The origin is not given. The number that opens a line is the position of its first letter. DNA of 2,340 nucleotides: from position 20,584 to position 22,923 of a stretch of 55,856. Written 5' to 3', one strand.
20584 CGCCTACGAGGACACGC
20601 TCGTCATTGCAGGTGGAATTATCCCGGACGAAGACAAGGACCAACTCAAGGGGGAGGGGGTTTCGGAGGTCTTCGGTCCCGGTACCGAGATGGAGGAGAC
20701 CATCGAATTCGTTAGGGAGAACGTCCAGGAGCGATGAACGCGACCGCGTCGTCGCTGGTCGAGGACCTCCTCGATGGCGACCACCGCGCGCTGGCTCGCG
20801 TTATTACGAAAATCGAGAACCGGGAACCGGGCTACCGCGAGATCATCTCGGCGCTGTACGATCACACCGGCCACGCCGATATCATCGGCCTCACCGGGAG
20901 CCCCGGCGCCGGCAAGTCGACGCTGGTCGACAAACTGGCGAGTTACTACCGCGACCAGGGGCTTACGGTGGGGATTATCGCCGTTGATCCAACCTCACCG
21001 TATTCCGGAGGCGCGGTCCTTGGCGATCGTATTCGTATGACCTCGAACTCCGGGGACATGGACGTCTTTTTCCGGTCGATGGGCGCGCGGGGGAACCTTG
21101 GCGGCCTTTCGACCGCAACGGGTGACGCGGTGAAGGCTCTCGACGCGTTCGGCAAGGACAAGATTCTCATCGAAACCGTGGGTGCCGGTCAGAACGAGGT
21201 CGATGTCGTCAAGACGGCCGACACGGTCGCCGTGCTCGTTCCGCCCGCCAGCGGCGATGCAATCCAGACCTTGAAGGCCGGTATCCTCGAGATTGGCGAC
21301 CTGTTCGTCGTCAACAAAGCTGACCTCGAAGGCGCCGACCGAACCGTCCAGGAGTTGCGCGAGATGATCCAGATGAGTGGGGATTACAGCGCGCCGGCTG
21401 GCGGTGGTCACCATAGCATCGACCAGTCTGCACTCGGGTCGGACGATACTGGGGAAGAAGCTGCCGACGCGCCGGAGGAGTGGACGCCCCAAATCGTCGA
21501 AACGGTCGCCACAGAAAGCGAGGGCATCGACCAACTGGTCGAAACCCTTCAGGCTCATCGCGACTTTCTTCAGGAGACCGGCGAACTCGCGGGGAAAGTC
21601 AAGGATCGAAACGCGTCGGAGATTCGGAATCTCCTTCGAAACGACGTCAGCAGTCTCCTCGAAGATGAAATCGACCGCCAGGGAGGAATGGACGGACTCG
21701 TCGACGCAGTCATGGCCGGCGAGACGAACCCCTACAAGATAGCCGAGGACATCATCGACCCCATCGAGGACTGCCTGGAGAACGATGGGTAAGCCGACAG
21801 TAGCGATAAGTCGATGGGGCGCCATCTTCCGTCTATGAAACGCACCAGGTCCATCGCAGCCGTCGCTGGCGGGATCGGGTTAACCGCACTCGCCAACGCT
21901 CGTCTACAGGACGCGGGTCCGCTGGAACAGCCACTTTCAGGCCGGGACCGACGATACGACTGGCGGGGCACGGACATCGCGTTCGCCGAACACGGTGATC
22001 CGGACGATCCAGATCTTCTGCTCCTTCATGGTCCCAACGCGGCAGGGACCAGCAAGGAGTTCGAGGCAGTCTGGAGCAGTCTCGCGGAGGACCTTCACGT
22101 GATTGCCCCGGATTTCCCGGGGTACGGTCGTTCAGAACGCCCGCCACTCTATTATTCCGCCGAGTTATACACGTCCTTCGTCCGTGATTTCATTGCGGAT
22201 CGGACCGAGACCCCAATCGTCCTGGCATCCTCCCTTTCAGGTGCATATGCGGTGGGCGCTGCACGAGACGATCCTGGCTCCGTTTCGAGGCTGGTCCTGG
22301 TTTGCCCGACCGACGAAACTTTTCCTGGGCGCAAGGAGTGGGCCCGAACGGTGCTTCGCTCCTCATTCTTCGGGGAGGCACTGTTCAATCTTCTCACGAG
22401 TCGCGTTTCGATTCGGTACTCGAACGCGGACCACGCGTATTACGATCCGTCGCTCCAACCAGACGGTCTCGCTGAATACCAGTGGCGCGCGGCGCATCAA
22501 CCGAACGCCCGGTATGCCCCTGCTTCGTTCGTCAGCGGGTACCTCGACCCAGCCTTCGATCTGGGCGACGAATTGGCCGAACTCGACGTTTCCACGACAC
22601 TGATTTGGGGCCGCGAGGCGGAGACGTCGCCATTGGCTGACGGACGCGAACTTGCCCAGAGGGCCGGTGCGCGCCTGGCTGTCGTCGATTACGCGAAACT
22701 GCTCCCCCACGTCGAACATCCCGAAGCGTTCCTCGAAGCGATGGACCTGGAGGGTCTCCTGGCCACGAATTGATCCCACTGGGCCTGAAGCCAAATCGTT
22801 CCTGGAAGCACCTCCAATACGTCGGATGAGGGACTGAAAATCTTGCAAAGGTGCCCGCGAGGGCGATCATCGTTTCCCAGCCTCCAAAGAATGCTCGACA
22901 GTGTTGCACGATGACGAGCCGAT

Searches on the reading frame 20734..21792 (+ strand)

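Call 74: search_protein_families(library=pfam, proteins=[window:20734-21792:+], max_evalue=0.00001)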
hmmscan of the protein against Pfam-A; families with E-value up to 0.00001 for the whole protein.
window:20734-21792:+ (352 aa): 3 families
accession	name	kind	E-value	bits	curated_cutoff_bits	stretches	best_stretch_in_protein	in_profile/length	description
PF03308.22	MeaB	-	4.6e-87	291.9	23.1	1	20-309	1-268/273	Methylmalonyl Co-A mutase-associated GTPase MeaB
PF02492.25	cobW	-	1.1e-06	28.8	20.7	0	50-213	2-170/180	CobW/HypB/UreG, nucleotide-binding domain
PF00448.28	SRP54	-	2.6e-06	27.7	22.7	1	50-169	3-112/196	SRP54-type protein, GTPase domain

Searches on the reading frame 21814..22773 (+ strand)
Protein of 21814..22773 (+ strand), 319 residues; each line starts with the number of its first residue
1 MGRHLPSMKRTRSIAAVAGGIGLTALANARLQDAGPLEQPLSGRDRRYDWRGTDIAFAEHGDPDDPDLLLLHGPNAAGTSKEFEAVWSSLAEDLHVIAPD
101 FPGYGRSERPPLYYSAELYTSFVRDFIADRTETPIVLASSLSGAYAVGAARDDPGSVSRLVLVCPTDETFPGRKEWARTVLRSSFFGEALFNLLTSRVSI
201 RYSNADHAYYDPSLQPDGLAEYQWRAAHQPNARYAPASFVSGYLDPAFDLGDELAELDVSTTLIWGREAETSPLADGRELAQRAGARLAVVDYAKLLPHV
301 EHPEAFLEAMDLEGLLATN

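Call 74: search_protein_families(library=pfam, proteins=[window:21814-22773:+], max_evalue=0.00001)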
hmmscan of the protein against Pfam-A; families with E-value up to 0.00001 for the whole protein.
window:21814-22773:+ (319 aa): 2 families
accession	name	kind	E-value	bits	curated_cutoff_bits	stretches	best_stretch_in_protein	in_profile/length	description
PF12697.13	Abhydrolase_6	-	2.9e-20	74.3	26.3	1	68-309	1-217/217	Alpha/beta hydrolase family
PF00561.26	Abhydrolase_1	-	1.6e-10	41.6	25.8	1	68-283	3-224/245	alpha/beta hydrolase fold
